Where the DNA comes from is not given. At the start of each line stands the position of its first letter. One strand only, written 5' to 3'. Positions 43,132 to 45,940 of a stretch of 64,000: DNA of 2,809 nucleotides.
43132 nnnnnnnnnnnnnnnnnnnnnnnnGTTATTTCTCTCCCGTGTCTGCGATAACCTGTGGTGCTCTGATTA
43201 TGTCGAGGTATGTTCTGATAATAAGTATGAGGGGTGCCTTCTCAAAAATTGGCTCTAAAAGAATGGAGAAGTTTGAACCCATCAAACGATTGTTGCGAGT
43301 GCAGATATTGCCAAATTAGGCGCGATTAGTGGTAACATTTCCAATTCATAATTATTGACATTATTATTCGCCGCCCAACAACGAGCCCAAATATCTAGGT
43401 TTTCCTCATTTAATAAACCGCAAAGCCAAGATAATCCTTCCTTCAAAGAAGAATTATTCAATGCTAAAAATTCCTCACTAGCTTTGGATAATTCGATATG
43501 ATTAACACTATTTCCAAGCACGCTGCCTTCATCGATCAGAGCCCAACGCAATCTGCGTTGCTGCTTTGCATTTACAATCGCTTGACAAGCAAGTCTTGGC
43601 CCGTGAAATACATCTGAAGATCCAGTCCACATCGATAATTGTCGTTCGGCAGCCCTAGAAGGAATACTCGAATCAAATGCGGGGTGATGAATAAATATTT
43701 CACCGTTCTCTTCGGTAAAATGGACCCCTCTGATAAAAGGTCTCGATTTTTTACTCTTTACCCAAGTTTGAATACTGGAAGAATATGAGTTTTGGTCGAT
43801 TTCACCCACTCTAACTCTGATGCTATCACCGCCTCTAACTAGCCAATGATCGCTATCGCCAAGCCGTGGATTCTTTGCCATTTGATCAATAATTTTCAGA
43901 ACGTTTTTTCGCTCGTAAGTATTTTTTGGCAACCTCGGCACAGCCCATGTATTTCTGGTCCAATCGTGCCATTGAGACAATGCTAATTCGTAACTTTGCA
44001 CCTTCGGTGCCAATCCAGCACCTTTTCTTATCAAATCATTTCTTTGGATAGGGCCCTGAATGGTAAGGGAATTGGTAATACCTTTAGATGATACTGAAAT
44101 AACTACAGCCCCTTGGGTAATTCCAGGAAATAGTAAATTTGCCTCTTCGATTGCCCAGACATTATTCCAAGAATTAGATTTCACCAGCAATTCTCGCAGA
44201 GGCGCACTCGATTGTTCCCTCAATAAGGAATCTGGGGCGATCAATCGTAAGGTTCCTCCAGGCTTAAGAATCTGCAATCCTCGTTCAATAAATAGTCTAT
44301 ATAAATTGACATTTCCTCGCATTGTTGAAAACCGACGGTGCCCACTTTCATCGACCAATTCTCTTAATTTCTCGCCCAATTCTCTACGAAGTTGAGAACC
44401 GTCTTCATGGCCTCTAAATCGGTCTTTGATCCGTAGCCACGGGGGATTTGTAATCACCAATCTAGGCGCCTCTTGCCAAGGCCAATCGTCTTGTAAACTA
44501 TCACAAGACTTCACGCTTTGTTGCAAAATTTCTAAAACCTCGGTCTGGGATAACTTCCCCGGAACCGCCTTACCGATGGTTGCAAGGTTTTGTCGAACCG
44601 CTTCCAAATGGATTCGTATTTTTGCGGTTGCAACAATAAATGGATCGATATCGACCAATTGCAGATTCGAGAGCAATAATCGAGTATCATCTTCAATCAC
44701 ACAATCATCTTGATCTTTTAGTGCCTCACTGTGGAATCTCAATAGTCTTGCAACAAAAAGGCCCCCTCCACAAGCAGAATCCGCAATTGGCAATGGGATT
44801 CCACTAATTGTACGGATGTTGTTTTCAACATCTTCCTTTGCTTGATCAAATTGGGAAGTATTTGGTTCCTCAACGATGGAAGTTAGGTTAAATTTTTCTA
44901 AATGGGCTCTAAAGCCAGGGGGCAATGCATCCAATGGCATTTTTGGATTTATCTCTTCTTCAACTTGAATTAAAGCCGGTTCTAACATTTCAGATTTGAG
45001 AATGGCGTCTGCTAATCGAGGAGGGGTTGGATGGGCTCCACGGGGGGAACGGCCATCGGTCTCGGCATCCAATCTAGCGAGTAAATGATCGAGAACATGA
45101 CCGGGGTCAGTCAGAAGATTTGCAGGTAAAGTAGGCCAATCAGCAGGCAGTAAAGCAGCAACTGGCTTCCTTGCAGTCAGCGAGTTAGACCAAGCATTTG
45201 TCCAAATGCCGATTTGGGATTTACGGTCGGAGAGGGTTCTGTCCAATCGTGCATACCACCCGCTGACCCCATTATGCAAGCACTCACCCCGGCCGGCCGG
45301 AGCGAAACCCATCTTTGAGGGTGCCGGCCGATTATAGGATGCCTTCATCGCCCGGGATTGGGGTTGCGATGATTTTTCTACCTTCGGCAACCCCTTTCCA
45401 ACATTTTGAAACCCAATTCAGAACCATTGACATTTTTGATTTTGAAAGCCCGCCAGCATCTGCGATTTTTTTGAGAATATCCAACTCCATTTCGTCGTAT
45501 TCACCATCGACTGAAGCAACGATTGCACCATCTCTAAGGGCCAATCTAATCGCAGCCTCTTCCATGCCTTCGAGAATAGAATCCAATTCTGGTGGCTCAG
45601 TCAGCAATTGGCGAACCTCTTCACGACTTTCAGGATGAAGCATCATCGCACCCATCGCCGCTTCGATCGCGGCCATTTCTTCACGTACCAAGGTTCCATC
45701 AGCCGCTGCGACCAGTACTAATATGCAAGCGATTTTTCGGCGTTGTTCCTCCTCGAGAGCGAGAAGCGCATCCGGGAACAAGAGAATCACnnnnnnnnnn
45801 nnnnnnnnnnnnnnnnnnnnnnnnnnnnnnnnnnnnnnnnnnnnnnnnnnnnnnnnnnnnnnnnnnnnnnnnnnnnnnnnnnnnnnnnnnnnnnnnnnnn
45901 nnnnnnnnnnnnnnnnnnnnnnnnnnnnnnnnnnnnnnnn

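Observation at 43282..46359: TerB-TerB-N6-adenine methyltransferase cassette: candidate uncharacterised DNA-modification/defence or stress module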

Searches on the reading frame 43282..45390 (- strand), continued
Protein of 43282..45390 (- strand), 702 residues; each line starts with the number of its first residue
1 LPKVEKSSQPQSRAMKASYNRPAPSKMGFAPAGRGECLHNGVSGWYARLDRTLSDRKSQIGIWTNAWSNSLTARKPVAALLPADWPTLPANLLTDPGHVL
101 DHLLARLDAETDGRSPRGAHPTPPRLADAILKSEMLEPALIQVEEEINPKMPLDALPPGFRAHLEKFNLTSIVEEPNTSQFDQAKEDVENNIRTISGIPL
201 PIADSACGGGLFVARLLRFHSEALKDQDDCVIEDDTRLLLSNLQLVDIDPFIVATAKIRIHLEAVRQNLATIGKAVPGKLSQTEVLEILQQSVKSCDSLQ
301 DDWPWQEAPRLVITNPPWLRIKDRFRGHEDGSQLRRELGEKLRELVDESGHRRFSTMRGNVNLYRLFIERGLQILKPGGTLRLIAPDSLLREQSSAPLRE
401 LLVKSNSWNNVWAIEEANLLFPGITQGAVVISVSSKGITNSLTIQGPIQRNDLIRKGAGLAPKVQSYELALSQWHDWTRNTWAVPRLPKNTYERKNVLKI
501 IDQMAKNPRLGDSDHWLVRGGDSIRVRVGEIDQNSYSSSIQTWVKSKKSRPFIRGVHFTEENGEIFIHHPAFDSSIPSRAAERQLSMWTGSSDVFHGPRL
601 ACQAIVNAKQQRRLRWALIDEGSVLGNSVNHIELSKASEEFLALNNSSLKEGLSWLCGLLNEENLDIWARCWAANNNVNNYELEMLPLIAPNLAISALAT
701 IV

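Call 30: search_protein_families(library=pfam, proteins=[L086:7294-7944:+, L086:10715-11074:+, L002:6992-7417:+, L002:7414-7887:+], max_evalue=1)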
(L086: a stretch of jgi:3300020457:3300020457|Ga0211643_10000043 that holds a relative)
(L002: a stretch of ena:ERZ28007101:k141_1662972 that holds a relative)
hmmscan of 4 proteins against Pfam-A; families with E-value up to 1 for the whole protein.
L086:7294-7944:+ (216 aa): 0 families

L086:10715-11074:+ (119 aa): 11 families
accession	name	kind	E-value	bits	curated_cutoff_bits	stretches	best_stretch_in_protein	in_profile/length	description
PF05434.16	Tmemb_9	-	0.0065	16.8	28.6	1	36-101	39-105/145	TMEM9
PF15106.11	TMEM156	-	0.014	15.2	27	1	38-67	168-197/226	TMEM156 protein family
PF20990.2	DUF2207_C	-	0.033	14.3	33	1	12-69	141-190/247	Predicted membrane protein (DUF2207) C-terminal domain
PF14584.11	DUF4446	-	0.042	14.3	27.4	1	46-115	6-75/150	Protein of unknown function (DUF4446)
PF01741.23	MscL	-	0.046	14.5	27.4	1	29-80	61-101/123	Large-conductance mechanosensitive channel, MscL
PF08496.15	Peptidase_S49_N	-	0.095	13.2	27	1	44-117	5-76/147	Peptidase family S49 N-terminal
PF16118.10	DUF4834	-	0.11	13.9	27.8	1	48-89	4-40/99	Domain of unknown function (DUF4834)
PF07219.19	HemY_N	-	0.18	12.4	31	1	45-89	18-65/107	HemY protein N-terminus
PF04246.17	RseC_MucC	-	0.28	11.5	24.4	1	12-66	68-116/130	Positive regulator of sigma(E), RseC/MucC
PF15957.10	Comm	-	0.3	11.8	27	0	42-75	6-40/110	Commissureless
PF25630.1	Phycodna_minor_capsid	-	0.6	10.9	27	1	46-92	6-49/96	Phycodnaviridae minor capsid protein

L002:6992-7417:+ (141 aa): 4 families
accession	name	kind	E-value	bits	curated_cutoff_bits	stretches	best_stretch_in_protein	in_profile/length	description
PF05099.18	TerB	-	4.4e-05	24.2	24.4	1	89-113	85-109/118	Tellurite resistance protein TerB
PF04391.17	DUF533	-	0.0063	16.5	29.6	1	89-122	81-114/178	Protein of unknown function (DUF533)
PF13671.12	AAA_33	-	0.13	13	27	1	79-121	64-106/143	AAA domain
PF22444.1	PaaX-like_Fer-like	-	0.14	12.4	26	1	1-16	15-30/44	PaaX-like, ferredoxin-like domain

L002:7414-7887:+ (157 aa): 2 families
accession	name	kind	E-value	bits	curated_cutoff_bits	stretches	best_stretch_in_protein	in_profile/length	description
PF05099.18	TerB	-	8.8e-09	36.1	24.4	2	76-125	67-116/118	Tellurite resistance protein TerB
PF04391.17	DUF533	-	2.6e-06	27.5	29.6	1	16-83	67-134/178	Protein of unknown function (DUF533)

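Call 32: list_cluster_members(proteins=[P0122, P0121, P0155, P0157, P0159, P0164])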
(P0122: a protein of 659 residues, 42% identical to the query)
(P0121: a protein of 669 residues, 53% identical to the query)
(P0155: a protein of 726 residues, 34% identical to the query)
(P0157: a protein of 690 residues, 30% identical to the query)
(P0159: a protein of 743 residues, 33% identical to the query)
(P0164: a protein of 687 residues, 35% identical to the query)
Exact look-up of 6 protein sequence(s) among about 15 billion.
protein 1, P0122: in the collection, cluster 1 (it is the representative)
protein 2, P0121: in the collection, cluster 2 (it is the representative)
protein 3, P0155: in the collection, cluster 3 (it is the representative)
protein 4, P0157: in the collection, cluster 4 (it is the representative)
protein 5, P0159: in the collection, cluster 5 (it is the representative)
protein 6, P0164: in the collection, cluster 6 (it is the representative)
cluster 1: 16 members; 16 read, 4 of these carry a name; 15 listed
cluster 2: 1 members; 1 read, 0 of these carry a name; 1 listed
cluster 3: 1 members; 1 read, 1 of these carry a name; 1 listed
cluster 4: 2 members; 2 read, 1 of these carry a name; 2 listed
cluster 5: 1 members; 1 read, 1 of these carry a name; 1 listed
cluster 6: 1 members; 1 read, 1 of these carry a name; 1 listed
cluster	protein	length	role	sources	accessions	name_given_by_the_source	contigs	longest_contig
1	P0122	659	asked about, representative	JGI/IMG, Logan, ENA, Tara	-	strand:- start:12241 stop:14220 length:1980 start_codon:yes stop_codon:yes ...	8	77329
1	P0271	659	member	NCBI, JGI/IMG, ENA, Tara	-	strand:- start:1150 stop:3129 length:1980 start_codon:yes stop_codon:yes ...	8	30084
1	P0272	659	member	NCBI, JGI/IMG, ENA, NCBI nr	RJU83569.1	MAG: hypothetical protein DWB93_03040 [Candidatus Poseidoniales archaeon]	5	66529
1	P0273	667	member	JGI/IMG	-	hypothetical protein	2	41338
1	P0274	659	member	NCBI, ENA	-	-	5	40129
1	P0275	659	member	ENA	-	-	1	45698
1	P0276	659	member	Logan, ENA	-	-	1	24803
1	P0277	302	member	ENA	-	-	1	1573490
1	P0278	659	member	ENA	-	-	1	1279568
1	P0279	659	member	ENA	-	-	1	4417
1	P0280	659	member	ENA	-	-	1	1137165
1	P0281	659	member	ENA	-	-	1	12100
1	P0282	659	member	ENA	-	-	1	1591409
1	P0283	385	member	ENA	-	-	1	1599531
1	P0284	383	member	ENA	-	-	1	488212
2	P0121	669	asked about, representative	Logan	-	-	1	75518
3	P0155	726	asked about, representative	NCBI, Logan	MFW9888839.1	MAG: Eco57I restriction-modification methylase domain-containing protein [Candidatus ...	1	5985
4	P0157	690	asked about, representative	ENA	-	-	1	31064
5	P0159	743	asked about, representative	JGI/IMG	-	adenine-specific DNA-methyltransferase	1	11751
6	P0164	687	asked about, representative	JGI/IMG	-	hypothetical protein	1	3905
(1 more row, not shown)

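Call 45: predict_structure(alignment_id=A1)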
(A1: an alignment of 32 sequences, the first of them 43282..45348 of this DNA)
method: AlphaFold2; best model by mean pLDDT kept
length: 688 residues; sequences in the alignment: 32
mean_pLDDT: 84.5   pTM: 0.82
mean pLDDT of the five models: 84.5, 83.2, 81.6, 81.5, 80.3
residues with pLDDT >= 90: 404; 70-90: 179; 50-70: 49; < 50: 56
segments of 3 or more residues with pLDDT < 50: 1-26, 129-136, 154-161, 305-308, 680-688
pLDDT, mean of each block of 10 residues (from residue 1): 31 26 44 89 96 95 92 80 92 85 82 95 74 49 66 47 65 94 96 93 96 93 98 95 98 94 95 98 93 96 57 81 90 91 82 94 96 88 94 95 77 90 95 93 91 96 93 93 96 92 89 83 79 86 87 91 88 81 87 70 92 91 93 93 94 89 82 77 36
secondary structure, 60 per line:
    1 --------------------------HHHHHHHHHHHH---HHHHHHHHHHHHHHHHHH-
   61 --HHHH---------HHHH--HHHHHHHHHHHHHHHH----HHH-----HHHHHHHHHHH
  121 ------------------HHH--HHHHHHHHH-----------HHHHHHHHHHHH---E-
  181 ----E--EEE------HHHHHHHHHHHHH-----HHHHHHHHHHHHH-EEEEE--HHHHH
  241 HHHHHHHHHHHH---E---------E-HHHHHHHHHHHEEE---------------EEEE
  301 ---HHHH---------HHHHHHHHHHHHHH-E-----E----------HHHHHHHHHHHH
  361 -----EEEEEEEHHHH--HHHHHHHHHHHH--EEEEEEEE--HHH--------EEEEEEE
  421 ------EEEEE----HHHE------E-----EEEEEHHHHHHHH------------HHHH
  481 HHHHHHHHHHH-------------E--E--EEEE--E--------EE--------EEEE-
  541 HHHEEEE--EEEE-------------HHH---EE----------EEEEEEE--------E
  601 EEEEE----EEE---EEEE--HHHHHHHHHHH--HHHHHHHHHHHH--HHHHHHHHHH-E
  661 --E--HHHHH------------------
elements in order (helices of 4 or more, strands of 3 or more residues): H27-38 H42-59 H63-66 H76-79 H82-97 H110-120 H144-152 H164-175 E188-190 H197-209 H215-227 E229-233 H236-252 H268-278 E279-281 E297-300 H304-307 H317-330 H349-360 E366-372 H373-376 H379-390 E393-400 E414-420 E427-431 E452-456 H457-464 H477-491 E511-514 E536-539 E544-547 E550-553 E585-591 E600-605 E610-612 E616-619 H622-632 H635-646 H649-658 H666-670

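Call 49: fold_search(model_id=the predicted structure, library=pdb)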
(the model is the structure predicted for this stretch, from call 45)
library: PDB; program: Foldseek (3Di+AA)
matches with E <= 10: 1122; with E <= 0.001: 132
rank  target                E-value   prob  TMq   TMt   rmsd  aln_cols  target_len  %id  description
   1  7lnj_B                3.7e-18  1.00  0.46  0.56   8.6       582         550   14  CamA Adenine Methyltransferase Complexed to Cognate Substrate DNA (released 2021-05-19)
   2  7rfm_C                1.2e-17  1.00  0.46  0.57   7.8       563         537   13  CamA Adenine Methyltransferase Complexed to Cognate Substrate DNA and Inhibitor EPZ004777 (released 2021-09-15)
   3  8cxs_A                1.8e-17  1.00  0.46  0.57   8.1       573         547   13  CamA Adenine Methyltransferase Complexed to Cognate Substrate DNA and Inhibitor MTA (released 2023-01-11)
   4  7lni_A                1.9e-17  1.00  0.50  0.61   8.8       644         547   13  SeMet CamA Adenine Methyltransferase Complexed to Cognate Substrate DNA (released 2021-05-19)
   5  7rfl_A                2.7e-17  1.00  0.45  0.55   8.3       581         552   13  CamA Adenine Methyltransferase Complexed to Cognate Substrate DNA and Inhibitor SGC0946 (released 2021-09-15)
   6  7rfm_A                2.9e-17  1.00  0.45  0.55   8.3       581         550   13  CamA Adenine Methyltransferase Complexed to Cognate Substrate DNA and Inhibitor EPZ004777 (released 2021-09-15)
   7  7lni_C                2.9e-17  1.00  0.44  0.55   8.6       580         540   13  SeMet CamA Adenine Methyltransferase Complexed to Cognate Substrate DNA (released 2021-05-19)
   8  7lnj_A                3.0e-17  1.00  0.47  0.58   7.8       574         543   13  CamA Adenine Methyltransferase Complexed to Cognate Substrate DNA (released 2021-05-19)
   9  7rfl_B                3.0e-17  1.00  0.46  0.56   7.8       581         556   13  CamA Adenine Methyltransferase Complexed to Cognate Substrate DNA and Inhibitor SGC0946 (released 2021-09-15)
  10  7rfn_C                3.4e-17  1.00  0.48  0.59   9.1       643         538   13  CamA Adenine Methyltransferase Complexed to Cognate Substrate DNA and Inhibitor SGC8158 (released 2021-09-15)
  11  7rfm_B                3.6e-17  1.00  0.47  0.57   8.2       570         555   12  CamA Adenine Methyltransferase Complexed to Cognate Substrate DNA and Inhibitor EPZ004777 (released 2021-09-15)
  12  7lni_B                4.2e-17  1.00  0.45  0.55   8.3       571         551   13  SeMet CamA Adenine Methyltransferase Complexed to Cognate Substrate DNA (released 2021-05-19)
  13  7lnj_C                5.2e-17  1.00  0.44  0.55   8.5       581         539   14  CamA Adenine Methyltransferase Complexed to Cognate Substrate DNA (released 2021-05-19)
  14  8cxx_A                6.2e-17  1.00  0.46  0.57   8.0       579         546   13  CamA Adenine Methyltransferase Complexed to Cognate Substrate DNA and Compound 6 (released 2023-01-11)
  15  7lt5_A                6.5e-17  1.00  0.46  0.54   8.3       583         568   13  CamA Adenine Methyltransferase Complexed to Cognate Substrate DNA and Cofactor SAH (released 2021-05-19)
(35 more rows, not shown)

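Call 55: find_encoding_contigs(protein=P0157, flank=6000, max_places=2)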
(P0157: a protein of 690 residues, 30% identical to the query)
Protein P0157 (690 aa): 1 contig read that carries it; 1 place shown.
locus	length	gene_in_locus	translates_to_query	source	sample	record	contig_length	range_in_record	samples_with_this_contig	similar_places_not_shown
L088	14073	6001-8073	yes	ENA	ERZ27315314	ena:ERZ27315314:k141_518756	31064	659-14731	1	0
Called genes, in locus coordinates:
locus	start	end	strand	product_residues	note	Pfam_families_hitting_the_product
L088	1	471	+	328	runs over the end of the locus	PF00005:ABC_tran, PF13304:AAA_21 (weak), PF08352:oligo_HPY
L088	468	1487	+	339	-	PF00005:ABC_tran, PF02463:SMC_N (weak), PF13304:AAA_21 (faint), PF08352:oligo_HPY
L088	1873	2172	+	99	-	PF02416:TatA_B_E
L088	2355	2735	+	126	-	PF05402:PqqD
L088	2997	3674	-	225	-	PF01269:Fibrillarin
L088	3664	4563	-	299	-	PF01798:Nop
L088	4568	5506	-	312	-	PF00288:GHMP_kinases_N, PF08544:GHMP_kinases_C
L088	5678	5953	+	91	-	-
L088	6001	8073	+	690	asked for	PF02384:N6_Mtase, PF20473:MmeI_Mtase (weak), PF07669:Eco57I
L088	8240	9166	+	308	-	PF01180:DHO_dh, PF01207:Dus (weak)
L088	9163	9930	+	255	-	PF00175:NAD_binding_1 (faint), PF10418:DHODB_Fe-S_bind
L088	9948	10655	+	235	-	PF01557:FAA_hydrolase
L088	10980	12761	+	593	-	PF07536:HWE_HK (faint), PF07568:HisKA_2, PF13581:HATPase_c_2 (weak), PF02518:HATPase_c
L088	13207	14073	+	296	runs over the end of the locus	PF01040:UbiA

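Call 56: find_encoding_contigs(protein=P0159, flank=6000, max_places=2)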
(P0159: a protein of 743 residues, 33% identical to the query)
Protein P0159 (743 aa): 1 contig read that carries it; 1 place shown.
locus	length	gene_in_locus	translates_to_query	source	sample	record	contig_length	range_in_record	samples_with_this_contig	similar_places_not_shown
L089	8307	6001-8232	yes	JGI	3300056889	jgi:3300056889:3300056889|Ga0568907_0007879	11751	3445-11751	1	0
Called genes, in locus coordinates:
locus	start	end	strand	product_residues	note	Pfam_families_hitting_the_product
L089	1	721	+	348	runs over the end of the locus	PF13527:Acetyltransf_9 (faint), PF00583:Acetyltransf_1, PF13673:Acetyltransf_10, PF13508:Acetyltransf_7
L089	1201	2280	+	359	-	PF00348:polyprenyl_synt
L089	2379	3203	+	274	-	-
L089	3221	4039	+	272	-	PF00696:AA_kinase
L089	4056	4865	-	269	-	PF24553:Rv0428c_C, PF00583:Acetyltransf_1, PF08445:FR47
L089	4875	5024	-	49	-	-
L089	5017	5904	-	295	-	PF24038:DUF7347, PF12840:HTH_20 (weak), PF13412:HTH_24 (faint)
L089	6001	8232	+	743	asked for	PF02384:N6_Mtase, PF20473:MmeI_Mtase (weak), PF07669:Eco57I, PF12950:TaqI_C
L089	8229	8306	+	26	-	?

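Call 78: find_related_loci(query=P0122, collection=metagenome_contigs, flank=5000)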
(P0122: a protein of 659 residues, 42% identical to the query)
Query P0122 (659 aa) in metagenome_contigs; peptide patterns used: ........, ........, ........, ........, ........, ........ (x = any residue, [..] = any of these).
106 stretches matched a pattern; 15 encode a relative of the query (tblastn E <= 1e-3); 15 distinct loci.
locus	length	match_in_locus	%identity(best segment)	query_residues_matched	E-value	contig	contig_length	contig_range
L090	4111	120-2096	95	1-659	0e+0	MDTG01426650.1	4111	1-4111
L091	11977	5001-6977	92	1-659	0e+0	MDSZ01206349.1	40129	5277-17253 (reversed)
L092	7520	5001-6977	91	1-659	0e+0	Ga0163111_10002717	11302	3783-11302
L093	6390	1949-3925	83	1-659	0e+0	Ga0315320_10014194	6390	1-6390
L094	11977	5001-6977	80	1-659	0e+0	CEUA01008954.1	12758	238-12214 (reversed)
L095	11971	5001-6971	77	1-657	0e+0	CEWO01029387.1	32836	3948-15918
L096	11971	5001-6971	77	1-657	0e+0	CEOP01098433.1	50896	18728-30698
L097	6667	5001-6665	88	1-555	0e+0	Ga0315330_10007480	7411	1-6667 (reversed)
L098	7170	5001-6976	86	1-659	0e+0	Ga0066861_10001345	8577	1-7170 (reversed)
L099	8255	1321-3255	44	1-636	6e-171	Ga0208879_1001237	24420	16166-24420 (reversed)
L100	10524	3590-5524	43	1-636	8e-170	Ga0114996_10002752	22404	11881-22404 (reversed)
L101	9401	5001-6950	42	1-641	1e-169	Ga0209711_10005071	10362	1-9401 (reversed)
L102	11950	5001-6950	42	1-641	3e-168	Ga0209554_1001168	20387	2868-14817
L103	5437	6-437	90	516-659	7e-80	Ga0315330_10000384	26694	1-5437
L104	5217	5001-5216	100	1-72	5e-40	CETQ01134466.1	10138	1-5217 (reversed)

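Call 84: find_related_loci(query=A1, collection=viral_contigs, flank=5000)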
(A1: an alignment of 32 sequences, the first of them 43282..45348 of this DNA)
Query A1 (688 aa) in viral_contigs; peptide patterns used: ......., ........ (x = any residue, [..] = any of these).
13 stretches matched a pattern, but none encodes a relative of the query by tblastn (E <= 1e-3).

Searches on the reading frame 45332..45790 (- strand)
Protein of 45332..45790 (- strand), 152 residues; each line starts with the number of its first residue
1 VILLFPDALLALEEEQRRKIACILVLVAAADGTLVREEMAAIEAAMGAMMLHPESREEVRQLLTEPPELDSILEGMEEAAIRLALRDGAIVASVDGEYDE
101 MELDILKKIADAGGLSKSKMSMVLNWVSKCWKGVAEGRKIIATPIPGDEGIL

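Call 3: search_protein_families(library=pfam, proteins=[window:45332-45790:-], max_evalue=0.01)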
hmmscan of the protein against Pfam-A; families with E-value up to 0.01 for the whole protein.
window:45332-45790:- (152 aa): 2 families
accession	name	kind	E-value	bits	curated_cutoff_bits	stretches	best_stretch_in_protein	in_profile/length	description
PF05099.18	TerB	-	1.6e-08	35.2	24.4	1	12-61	69-118/118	Tellurite resistance protein TerB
PF04391.17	DUF533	-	4.3e-05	23.6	29.6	1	14-78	67-131/178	Protein of unknown function (DUF533)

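Call 4: search_protein_families(library=padloc, proteins=[window:45332-45790:-], max_evalue=0.01)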
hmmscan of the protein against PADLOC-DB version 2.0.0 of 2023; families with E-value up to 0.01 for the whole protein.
window:45332-45790:- (152 aa): 0 families

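Call 5: search_protein_families(library=ncbifam, proteins=[window:45332-45790:-], max_evalue=0.01)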
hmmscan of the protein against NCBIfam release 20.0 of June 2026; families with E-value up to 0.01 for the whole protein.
window:45332-45790:- (152 aa): 2 families
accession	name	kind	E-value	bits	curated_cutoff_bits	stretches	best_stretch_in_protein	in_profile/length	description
NF006948.0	PRK09430.1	equivalog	0.00011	22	162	1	26-127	64-175/267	co-chaperone DjlA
NF047767.1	LBF_2804_fam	subfamily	0.0015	17.9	80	0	5-62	287-343/352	LBF_2804 family protein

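Call 39: find_homologous_proteins(query=window:45332-45790:-, max_evalue=0.001)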
Query window:45332-45790:- (152 aa): 199 proteins with E <= 0.001 among 580 candidates; the best 120 are listed.
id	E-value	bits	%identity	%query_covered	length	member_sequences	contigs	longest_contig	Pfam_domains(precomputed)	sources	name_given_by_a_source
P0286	3.7e-85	301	97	100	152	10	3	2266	PF05099.19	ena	-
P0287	2.2e-73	263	85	92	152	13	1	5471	PF05099.19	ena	-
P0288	1.6e-64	234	74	100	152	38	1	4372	PF05099.19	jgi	jgi:uncharacterized membrane protein YebE (DUF533 family)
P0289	2.4e-64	234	77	96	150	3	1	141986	PF05099.19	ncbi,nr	ncbi:MAG: hypothetical protein QGI21_05205 [Candidatus Poseidoniaceae archaeon]|nr:hypothetical prot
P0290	4.8e-64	233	77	99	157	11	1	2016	PF05099.19,PF04391.18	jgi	-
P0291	5.2e-64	232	77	99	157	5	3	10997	PF05099.19,PF04391.18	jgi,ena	-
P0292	2.2e-63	230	76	98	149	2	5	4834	PF05099.19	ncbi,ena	-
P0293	4.5e-63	229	74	98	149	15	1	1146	PF05099.19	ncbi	-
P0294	5.1e-63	229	76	98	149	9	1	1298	PF05099.19,PF04391.18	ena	-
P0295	7.3e-63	229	77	99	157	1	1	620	-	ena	-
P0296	1.5e-62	228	75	98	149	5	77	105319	PF05099.19,PF04391.18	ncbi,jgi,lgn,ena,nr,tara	ncbi:MAG: Uncharacterised protein [Methanobacteriota archaeon]|jgi:tellurite resistance protein|nr:M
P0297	1.8e-62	227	75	98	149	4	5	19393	PF05099.19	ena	-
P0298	2.3e-62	227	74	98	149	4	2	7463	PF05099.19,PF04391.18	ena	-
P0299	2.5e-62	227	75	98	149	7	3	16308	PF05099.19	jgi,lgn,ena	jgi:tellurite resistance protein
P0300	5.0e-62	226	72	98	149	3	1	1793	PF05099.19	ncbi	-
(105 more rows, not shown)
